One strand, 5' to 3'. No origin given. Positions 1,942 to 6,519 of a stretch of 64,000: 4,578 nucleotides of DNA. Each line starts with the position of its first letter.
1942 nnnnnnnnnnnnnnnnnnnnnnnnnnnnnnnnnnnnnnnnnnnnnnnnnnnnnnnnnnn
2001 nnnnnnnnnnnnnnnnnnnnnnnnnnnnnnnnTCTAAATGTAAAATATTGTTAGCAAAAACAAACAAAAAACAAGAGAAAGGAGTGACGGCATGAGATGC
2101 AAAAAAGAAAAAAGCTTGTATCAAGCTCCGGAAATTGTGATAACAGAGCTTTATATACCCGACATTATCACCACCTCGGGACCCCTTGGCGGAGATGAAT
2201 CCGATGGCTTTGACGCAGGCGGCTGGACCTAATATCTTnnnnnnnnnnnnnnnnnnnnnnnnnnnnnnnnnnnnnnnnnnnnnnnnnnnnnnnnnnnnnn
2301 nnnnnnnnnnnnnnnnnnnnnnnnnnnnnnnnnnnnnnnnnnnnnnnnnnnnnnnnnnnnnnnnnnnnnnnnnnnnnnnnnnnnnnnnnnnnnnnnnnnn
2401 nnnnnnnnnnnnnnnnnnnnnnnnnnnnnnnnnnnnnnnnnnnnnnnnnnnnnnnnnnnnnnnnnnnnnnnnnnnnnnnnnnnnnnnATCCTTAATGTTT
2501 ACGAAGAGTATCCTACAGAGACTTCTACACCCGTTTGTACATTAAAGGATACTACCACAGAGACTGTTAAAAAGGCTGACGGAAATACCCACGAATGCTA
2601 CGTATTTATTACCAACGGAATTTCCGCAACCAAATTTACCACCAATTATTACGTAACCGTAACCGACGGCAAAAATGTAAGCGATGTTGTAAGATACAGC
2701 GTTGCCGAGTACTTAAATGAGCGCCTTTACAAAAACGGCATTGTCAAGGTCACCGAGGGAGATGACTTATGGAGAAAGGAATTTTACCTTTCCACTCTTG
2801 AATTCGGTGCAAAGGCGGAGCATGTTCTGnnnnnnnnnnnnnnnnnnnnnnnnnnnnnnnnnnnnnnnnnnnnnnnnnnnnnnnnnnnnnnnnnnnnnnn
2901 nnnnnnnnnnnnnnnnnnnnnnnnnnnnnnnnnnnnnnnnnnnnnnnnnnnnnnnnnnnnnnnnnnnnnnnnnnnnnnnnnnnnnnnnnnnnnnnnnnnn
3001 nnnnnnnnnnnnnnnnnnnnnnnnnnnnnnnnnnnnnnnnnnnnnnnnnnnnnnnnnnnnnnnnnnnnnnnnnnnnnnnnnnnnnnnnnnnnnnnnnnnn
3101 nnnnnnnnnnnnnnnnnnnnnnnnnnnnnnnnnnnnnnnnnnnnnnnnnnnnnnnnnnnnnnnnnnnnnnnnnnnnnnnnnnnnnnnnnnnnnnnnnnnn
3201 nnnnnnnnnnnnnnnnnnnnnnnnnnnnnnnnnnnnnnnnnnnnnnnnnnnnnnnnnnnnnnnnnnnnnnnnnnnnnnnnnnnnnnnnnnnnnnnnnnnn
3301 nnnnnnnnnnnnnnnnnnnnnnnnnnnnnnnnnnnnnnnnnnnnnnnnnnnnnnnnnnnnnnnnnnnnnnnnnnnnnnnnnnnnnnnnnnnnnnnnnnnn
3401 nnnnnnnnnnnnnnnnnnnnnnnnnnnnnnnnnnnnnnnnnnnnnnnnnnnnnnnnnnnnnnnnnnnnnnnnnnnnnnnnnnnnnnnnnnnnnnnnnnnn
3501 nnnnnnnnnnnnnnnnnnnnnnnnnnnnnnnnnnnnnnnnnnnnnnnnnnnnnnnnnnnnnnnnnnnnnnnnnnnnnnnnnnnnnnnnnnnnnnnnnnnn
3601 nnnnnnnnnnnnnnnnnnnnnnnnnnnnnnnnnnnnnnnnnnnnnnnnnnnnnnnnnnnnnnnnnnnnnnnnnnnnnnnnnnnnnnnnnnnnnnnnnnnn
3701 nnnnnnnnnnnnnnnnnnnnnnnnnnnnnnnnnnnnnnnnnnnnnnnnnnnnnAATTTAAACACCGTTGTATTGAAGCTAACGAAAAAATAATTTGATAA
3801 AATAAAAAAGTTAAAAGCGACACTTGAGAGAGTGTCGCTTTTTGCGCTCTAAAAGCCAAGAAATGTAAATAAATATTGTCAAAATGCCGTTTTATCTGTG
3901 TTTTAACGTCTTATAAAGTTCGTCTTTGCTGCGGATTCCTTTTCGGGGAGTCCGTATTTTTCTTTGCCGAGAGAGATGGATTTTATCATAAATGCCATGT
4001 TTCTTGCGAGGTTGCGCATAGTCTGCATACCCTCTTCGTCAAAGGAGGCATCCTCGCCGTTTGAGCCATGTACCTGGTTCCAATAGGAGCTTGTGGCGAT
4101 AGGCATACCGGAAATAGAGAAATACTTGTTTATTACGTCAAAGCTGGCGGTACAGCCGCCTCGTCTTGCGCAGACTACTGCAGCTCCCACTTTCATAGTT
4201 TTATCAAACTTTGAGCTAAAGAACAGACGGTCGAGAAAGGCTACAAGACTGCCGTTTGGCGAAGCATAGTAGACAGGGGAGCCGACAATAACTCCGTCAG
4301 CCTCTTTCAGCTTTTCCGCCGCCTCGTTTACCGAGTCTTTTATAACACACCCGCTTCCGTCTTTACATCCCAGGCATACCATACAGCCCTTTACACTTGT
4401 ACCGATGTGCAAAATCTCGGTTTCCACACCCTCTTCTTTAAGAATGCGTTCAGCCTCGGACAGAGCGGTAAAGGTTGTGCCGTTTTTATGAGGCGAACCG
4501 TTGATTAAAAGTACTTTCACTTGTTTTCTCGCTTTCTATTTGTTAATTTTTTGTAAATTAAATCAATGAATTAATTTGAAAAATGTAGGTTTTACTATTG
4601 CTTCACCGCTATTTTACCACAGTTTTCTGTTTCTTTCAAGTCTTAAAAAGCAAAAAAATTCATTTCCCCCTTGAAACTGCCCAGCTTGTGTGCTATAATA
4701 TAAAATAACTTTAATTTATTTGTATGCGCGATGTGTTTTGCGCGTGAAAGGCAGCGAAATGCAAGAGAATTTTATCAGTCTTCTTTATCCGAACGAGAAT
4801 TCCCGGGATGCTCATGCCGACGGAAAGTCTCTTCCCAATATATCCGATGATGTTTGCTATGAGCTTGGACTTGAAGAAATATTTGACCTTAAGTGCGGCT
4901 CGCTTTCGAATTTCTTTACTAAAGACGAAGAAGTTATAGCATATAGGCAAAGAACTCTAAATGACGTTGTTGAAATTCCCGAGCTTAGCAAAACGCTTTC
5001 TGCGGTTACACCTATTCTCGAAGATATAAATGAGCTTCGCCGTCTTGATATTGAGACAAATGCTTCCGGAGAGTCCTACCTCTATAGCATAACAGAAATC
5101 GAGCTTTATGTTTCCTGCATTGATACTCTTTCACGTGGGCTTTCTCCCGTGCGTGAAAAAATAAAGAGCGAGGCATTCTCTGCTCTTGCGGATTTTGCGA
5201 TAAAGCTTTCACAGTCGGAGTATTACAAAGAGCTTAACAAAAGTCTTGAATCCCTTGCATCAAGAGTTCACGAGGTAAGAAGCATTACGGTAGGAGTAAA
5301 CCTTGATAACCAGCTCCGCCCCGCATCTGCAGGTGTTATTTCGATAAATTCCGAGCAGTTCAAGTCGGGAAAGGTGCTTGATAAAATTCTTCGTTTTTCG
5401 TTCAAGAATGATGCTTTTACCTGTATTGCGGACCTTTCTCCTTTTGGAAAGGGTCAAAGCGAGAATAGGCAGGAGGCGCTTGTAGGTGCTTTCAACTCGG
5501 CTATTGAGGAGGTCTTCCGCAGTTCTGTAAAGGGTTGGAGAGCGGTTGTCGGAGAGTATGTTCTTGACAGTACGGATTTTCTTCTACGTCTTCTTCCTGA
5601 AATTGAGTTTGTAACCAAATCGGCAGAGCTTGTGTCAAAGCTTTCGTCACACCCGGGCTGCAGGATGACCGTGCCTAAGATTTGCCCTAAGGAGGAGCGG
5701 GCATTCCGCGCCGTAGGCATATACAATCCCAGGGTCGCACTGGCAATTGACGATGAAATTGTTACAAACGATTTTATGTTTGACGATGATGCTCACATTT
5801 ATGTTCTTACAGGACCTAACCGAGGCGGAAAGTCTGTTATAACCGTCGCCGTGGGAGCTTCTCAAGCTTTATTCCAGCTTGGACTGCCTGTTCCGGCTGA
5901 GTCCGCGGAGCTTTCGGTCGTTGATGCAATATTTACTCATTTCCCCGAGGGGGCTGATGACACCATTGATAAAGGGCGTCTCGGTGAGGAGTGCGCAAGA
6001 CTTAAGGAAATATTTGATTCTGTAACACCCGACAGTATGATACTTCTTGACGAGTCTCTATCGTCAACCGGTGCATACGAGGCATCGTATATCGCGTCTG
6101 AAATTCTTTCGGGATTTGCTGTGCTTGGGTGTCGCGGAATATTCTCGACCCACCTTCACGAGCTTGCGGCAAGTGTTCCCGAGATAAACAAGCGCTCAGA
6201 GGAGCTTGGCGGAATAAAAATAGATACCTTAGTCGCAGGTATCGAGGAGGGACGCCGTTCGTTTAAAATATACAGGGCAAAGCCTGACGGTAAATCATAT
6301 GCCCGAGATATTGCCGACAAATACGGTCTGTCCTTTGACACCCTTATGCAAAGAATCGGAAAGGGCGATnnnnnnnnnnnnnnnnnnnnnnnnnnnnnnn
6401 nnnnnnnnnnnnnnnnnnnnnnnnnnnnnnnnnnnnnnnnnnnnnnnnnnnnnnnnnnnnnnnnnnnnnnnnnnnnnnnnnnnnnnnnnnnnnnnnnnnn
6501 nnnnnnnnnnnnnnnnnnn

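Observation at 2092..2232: Unlisted 46-aa ORF with a conserved DI(I/V)TTSG core between a toroid-repeat gene and a secreted jelly-roll gene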

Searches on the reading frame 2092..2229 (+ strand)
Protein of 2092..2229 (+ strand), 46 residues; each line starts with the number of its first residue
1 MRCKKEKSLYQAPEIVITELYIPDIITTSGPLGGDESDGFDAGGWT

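Call 4: search_protein_families(library=pfam, proteins=[window:2092-2229:+], max_evalue=1)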
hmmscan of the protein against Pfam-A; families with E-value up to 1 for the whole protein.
window:2092-2229:+ (46 aa): 0 families

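Call 5: search_protein_families(library=ncbifam, proteins=[window:2092-2229:+], max_evalue=1)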
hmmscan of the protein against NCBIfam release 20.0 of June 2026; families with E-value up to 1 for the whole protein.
window:2092-2229:+ (46 aa): 0 families

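Call 8: find_homologous_proteins(query=A1, max_evalue=10)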
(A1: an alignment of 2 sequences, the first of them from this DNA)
Query A1 (2 sequences) (46 aa, profile of the alignment): 14 proteins with E <= 10 among 14 candidates.
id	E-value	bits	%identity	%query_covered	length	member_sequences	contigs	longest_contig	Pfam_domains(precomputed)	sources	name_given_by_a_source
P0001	5.9e-25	105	96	100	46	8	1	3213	-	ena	-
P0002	8.8e-22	95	85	100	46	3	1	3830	-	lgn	-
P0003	4.4e-20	89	78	100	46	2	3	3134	-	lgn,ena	-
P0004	4.6e-20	89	35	93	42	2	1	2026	-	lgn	-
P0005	5.4e-19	86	78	100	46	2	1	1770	-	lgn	-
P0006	2.9e-17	80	37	93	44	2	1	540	-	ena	-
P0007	3.3e-16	77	30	93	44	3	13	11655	-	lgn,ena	-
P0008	1.1e-14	72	37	59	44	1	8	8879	-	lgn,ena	-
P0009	4.1e-14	70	31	91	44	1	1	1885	-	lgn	-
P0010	5.3e-10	57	56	100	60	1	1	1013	-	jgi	jgi:hypothetical protein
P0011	4.9e-8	51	35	83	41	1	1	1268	-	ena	-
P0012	9.8e-6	43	30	65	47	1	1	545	-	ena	-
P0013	8.8e-3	34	27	93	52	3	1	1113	-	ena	-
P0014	9.5e-2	30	31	87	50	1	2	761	-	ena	-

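Call 20: search_protein_representatives(alignment_id=A2)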
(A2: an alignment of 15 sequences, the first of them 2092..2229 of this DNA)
Query: 15 sequences, 44 profile positions. Proteins with E-value up to 0.001 (for the whole library): 1284; up to 1e-10: 7; up to 1e-30: 0. The best 150 are listed.
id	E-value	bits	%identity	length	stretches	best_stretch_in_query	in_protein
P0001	7.5e-20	86.7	-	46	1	1-44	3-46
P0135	1.2e-19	86.1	-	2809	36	21-33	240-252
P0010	1.2e-16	76.4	-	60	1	1-44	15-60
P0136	5.2e-14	68.1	-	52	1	1-44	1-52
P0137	1.1e-12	63.8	-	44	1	1-43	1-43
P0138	8.5e-12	61.0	-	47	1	1-44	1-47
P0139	1.2e-11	60.5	-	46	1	1-44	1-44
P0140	1.4e-10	57.0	-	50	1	1-43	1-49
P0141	2.3e-09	53.2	-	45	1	1-44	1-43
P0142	2.4e-09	53.1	-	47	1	1-44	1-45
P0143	2.5e-09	53.0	-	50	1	2-41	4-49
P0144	3.0e-09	52.8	-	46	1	3-44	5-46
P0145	5.4e-09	52.0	-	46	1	3-43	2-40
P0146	6.9e-09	51.7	-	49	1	1-43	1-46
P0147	8.1e-09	51.4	-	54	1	4-43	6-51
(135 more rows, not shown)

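Call 52: find_encoding_contigs(protein=P0003, flank=3000, max_places=2)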
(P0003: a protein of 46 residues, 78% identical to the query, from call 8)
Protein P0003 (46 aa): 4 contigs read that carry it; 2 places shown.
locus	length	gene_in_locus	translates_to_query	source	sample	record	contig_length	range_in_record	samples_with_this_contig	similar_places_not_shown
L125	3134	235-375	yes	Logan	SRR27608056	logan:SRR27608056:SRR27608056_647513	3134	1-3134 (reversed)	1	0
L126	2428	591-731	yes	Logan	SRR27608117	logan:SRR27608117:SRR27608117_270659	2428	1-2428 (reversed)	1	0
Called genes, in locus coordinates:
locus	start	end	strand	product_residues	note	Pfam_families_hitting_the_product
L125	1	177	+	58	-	?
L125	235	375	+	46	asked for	-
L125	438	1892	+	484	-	-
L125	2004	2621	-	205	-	PF02525:Flavodoxin_2 (weak), PF03358:FMN_red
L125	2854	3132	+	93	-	?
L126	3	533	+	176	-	?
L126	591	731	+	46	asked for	-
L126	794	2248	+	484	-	-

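Call 53: find_encoding_contigs(protein=P0005, flank=3000, max_places=2)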
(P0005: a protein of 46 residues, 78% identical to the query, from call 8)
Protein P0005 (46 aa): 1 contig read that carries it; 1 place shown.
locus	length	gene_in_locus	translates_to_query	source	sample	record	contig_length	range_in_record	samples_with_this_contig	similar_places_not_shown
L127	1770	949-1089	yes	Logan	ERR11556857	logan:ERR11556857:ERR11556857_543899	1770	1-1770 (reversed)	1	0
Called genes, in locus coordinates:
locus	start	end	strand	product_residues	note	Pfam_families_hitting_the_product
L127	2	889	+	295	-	?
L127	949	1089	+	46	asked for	-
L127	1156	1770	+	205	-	?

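Call 54: find_encoding_contigs(protein=P0007, flank=3000, max_places=2)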
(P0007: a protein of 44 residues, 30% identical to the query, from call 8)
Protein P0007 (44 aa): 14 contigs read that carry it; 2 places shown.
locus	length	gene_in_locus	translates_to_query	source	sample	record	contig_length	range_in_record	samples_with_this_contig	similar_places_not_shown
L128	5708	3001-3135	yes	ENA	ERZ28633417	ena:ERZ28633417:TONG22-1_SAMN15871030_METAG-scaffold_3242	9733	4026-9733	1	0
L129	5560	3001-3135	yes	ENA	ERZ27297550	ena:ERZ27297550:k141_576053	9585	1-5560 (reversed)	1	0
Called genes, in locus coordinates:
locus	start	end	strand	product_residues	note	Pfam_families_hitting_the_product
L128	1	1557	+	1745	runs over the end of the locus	-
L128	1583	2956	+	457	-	-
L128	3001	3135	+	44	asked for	-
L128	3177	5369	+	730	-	-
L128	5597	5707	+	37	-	?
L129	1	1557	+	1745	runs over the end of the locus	-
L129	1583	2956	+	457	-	-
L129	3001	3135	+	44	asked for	-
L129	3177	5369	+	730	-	-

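Call 55: find_encoding_contigs(protein=P0009, flank=3000, max_places=2)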
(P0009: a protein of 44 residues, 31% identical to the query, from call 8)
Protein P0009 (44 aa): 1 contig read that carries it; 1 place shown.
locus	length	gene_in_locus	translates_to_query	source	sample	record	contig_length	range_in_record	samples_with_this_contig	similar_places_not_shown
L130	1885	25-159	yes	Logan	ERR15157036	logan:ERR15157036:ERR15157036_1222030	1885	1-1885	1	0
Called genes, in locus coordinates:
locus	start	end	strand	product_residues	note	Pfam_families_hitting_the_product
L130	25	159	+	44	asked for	-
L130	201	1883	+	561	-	?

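Call 90: search_solved_structures(query=A3, max_evalue=10, show_alignments=3)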
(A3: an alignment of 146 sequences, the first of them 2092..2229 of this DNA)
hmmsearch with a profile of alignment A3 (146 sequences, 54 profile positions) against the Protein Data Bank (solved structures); distinct sequences matched with E-value up to 10: 1.
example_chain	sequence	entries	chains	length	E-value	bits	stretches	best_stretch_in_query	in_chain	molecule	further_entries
7zua_A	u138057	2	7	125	0.66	13.1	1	19-51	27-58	Protein 2A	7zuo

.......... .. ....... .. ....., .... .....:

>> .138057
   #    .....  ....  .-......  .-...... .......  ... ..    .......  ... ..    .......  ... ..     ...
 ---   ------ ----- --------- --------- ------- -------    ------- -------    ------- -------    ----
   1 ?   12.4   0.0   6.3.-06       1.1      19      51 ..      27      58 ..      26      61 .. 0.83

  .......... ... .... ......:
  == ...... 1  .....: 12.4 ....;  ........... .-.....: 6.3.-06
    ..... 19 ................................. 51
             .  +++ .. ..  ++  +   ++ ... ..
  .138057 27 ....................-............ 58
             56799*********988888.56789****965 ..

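Call 107: list_cluster_members(proteins=[window:2092-2229:+, window:46778-46903:+, P0001, P0002, P0004, P0007])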
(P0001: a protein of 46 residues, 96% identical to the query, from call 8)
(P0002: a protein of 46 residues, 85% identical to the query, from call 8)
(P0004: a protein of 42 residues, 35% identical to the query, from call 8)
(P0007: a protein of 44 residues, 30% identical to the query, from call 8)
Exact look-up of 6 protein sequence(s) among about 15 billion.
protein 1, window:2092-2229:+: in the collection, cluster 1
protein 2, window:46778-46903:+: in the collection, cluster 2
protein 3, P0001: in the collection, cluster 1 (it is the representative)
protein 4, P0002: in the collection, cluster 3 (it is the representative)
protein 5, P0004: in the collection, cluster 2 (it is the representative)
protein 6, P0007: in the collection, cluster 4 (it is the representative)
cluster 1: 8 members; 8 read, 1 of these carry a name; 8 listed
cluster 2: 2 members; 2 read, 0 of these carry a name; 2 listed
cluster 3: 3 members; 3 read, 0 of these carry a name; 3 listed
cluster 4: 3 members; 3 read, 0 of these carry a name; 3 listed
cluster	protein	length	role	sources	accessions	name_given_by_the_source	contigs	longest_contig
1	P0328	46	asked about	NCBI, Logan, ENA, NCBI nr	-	-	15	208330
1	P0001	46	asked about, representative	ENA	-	-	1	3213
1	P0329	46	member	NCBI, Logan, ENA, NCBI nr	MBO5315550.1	MAG: hypothetical protein J6B48_03870 [Clostridia bacterium] | hypothetical protein [Clostridia bacterium]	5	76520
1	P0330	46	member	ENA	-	-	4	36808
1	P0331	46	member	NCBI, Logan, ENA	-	-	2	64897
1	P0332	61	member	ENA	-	-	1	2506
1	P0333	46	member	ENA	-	-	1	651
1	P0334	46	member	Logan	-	-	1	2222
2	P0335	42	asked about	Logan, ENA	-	-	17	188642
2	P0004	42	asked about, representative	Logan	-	-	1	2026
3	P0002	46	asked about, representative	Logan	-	-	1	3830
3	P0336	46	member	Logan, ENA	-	-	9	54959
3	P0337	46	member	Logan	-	-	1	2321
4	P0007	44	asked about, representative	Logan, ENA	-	-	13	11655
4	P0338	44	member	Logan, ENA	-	-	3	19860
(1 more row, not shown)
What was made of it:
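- It is called as a hypothetical protein in NCBI (call 107).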

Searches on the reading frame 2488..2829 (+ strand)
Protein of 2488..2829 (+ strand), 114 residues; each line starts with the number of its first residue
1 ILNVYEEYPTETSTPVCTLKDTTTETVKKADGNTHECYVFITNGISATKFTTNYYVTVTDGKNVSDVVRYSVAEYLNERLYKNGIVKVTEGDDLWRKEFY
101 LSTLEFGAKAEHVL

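Call 98: search_solved_structures(query=A6, max_evalue=10, show_alignments=2)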
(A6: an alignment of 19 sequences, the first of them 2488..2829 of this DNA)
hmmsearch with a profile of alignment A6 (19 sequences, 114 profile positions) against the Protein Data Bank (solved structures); distinct sequences matched with E-value up to 10: 1.
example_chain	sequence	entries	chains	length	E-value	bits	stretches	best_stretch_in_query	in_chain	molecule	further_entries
8en4_C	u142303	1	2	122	1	13.1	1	22-63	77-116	Nanobody 53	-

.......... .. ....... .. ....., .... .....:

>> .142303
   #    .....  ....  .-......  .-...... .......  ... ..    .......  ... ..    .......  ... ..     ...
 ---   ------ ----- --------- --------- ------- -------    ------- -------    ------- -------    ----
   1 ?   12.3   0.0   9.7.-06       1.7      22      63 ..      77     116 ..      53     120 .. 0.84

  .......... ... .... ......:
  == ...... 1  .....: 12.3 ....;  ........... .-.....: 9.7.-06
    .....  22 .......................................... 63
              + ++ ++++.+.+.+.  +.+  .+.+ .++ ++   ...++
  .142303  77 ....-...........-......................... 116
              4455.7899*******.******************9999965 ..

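Call 99: search_protein_families(library=pfam, alignment_id=A6, max_evalue=1)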
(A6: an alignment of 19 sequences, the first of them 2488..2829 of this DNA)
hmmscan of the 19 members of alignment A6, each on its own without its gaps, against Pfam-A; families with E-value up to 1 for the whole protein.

A. member 1, window:2488-2829:+ (114 aa): 0 families

B. families by the number of members that match (of 19 scanned): 21 families
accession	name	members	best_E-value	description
PF17936.7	Big_6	1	0.0057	Bacterial Ig domain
PF00648.27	Peptidase_C2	1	0.012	Calpain family cysteine protease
PF21232.3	Yme1-like_N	1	0.023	Yme1-like, N-terminal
PF13860.13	FlgD_ig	1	0.038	FlgD Ig-like domain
PF04516.20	CP2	1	0.039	CP2 transcription factor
PF24574.2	Nm-ACP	1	0.046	ACP-like domain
PF00801.26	PKD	1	0.05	PKD domain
PF25168.1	Beta-prop_WDR36-Utp21_2nd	1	0.053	WDR36/Utp21 second beta-propeller domain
PF09134.16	Invasin_D3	1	0.067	Invasin, domain 3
PF20622.4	Big_15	1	0.071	Bacterial Ig domain (Big_16)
PF17008.10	DUF5088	1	0.072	Domain of unknown function (DUF5088)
PF24528.1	Ig_ADGRF3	1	0.075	Adhesion G-protein coupled receptor F3-like, Ig-like domain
PF17583.7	DUF5484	1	0.077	Family of unknown function (DUF5484)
PF22441.2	CLIC-like_N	1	0.084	CLIC-like N-terminal domain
PF04919.18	DUF655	1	0.085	Protein of unknown function (DUF655)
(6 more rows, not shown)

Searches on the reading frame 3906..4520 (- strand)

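Call 75: search_protein_families(library=pfam, proteins=[window:3906-4520:-], max_evalue=0.0001)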
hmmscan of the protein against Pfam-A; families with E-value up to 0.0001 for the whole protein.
window:3906-4520:- (205 aa): 2 families
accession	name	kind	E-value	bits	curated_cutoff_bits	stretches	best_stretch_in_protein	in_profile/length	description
PF03358.20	FMN_red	-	6.7e-29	100.9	24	1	1-147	1-145/152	NADPH-dependent FMN reductase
PF02525.22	Flavodoxin_2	-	2.5e-07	31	27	1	1-104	1-108/198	Flavodoxin-like fold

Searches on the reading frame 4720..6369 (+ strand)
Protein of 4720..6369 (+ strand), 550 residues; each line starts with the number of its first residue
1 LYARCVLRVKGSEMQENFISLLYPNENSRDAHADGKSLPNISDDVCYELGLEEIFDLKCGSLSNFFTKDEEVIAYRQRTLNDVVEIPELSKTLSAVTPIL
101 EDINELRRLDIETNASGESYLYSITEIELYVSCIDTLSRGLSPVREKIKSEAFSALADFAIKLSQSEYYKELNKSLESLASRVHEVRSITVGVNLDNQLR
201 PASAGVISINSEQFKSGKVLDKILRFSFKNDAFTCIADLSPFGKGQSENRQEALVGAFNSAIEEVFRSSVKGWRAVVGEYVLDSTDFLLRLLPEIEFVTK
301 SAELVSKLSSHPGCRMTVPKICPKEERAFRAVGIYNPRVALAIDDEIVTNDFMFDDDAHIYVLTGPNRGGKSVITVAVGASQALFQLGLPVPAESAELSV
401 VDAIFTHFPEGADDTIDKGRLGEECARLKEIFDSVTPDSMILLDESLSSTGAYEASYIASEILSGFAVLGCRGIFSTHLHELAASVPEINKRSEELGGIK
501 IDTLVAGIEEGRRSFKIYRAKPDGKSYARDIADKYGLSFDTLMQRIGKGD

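Call 75: search_protein_families(library=pfam, proteins=[window:4720-6369:+], max_evalue=0.0001)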
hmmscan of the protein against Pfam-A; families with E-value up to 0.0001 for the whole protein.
window:4720-6369:+ (550 aa): 1 family
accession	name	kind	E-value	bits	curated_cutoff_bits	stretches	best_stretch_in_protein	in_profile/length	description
PF00488.27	MutS_V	-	6.8e-19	69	30.2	1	362-487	2-128/188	MutS domain V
